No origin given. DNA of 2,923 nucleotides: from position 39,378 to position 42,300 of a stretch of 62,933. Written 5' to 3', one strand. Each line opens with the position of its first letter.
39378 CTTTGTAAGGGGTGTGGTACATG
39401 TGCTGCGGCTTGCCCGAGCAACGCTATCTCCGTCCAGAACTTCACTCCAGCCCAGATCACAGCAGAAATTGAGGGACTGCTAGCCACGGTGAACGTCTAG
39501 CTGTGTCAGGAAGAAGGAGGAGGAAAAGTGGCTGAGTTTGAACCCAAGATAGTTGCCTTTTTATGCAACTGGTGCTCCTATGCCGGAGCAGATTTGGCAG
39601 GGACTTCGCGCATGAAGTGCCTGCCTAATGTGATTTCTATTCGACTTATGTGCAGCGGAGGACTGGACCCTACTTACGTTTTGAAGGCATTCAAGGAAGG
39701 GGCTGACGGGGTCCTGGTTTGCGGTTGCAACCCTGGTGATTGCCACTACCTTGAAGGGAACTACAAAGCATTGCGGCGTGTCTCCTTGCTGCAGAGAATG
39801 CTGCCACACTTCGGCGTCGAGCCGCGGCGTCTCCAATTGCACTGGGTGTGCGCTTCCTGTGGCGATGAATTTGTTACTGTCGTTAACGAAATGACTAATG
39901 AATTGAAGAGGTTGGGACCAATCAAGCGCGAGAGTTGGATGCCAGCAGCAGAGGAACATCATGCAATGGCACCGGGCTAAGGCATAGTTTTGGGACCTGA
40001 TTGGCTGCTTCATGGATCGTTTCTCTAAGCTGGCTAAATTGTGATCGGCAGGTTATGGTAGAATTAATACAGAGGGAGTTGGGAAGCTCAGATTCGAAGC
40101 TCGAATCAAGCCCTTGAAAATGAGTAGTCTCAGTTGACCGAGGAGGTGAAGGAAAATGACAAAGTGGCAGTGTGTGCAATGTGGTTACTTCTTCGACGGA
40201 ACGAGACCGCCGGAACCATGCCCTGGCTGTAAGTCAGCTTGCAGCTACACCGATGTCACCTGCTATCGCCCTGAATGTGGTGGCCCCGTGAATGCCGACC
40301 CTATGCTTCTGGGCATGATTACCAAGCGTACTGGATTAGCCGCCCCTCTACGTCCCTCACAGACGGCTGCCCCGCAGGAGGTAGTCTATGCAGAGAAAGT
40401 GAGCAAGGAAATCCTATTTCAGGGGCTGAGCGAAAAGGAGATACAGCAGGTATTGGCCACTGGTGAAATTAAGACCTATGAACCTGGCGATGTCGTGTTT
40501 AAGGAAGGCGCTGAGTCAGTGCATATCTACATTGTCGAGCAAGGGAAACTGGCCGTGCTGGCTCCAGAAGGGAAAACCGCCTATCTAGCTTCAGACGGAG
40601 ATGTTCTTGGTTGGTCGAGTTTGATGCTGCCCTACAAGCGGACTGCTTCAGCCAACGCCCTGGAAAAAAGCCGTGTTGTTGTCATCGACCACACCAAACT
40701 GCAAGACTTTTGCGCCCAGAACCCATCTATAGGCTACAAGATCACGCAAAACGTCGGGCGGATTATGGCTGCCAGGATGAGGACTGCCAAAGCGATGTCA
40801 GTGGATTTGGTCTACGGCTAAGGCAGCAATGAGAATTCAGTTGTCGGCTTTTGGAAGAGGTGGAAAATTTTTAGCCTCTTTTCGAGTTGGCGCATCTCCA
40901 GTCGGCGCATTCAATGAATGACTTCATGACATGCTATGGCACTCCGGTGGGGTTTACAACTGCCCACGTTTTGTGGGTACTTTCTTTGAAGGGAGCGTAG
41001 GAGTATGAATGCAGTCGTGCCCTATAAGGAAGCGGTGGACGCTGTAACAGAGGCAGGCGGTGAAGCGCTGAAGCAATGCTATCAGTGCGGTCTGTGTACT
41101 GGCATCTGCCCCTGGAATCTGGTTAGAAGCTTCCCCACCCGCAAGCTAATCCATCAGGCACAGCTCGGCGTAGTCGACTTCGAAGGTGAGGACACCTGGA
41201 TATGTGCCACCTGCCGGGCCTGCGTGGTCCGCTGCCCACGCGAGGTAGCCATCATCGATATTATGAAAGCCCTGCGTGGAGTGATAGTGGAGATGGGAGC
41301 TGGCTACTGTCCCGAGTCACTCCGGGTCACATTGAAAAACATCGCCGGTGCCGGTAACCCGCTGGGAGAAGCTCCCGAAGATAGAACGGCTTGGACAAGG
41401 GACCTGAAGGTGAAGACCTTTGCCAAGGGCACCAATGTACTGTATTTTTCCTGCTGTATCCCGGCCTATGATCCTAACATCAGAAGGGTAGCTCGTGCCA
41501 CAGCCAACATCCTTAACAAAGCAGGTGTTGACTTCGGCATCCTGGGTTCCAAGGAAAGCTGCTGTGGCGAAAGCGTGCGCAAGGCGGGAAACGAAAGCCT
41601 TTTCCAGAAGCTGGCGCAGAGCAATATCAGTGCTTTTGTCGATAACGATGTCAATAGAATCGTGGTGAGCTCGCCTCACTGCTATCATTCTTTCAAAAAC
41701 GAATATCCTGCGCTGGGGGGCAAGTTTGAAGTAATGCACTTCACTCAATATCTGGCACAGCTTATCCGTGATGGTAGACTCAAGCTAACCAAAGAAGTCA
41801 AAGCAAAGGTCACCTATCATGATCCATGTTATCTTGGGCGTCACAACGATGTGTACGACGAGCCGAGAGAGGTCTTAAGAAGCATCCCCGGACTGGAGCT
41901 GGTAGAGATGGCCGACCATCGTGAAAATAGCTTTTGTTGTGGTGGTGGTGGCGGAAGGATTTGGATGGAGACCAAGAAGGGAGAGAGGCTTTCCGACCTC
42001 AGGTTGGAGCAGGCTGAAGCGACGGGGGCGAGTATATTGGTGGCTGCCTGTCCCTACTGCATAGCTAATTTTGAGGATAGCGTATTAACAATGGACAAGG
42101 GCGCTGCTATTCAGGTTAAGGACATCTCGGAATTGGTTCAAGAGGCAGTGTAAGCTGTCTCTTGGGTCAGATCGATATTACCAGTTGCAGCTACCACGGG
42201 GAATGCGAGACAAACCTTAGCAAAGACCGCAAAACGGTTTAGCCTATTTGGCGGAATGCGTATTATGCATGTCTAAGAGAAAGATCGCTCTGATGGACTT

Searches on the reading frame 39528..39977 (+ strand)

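Call 32: search_protein_families(library=pfam, proteins=[window:39528-39977:+], max_evalue=0.001)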
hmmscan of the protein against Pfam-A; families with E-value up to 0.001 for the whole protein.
window:39528-39977:+ (150 aa): 1 family
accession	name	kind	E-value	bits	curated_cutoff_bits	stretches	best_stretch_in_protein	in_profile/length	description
PF02662.21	FlpD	-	7.4e-51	171.8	22.3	1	8-130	1-123/123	Methyl-viologen-reducing hydrogenase, delta subunit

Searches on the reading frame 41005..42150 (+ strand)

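Call 54: search_protein_families(library=pfam, proteins=[window:41005-42150:+], max_evalue=0.00001)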
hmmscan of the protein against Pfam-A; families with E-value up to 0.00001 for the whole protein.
window:41005-42150:+ (382 aa): 4 families
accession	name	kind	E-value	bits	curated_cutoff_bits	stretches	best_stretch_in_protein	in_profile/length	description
PF02754.22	CCG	-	2e-37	127.6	20.6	2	269-356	1-84/85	Cysteine-rich domain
PF13183.11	Fer4_8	-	1.2e-08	35.8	27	1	22-81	2-68/68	4Fe-4S dicluster domain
PF13187.11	Fer4_9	-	2.6e-07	31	27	1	24-80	1-50/52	4Fe-4S dicluster domain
PF13534.11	Fer4_17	-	2.1e-06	28.6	22.2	1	24-81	1-60/61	4Fe-4S dicluster domain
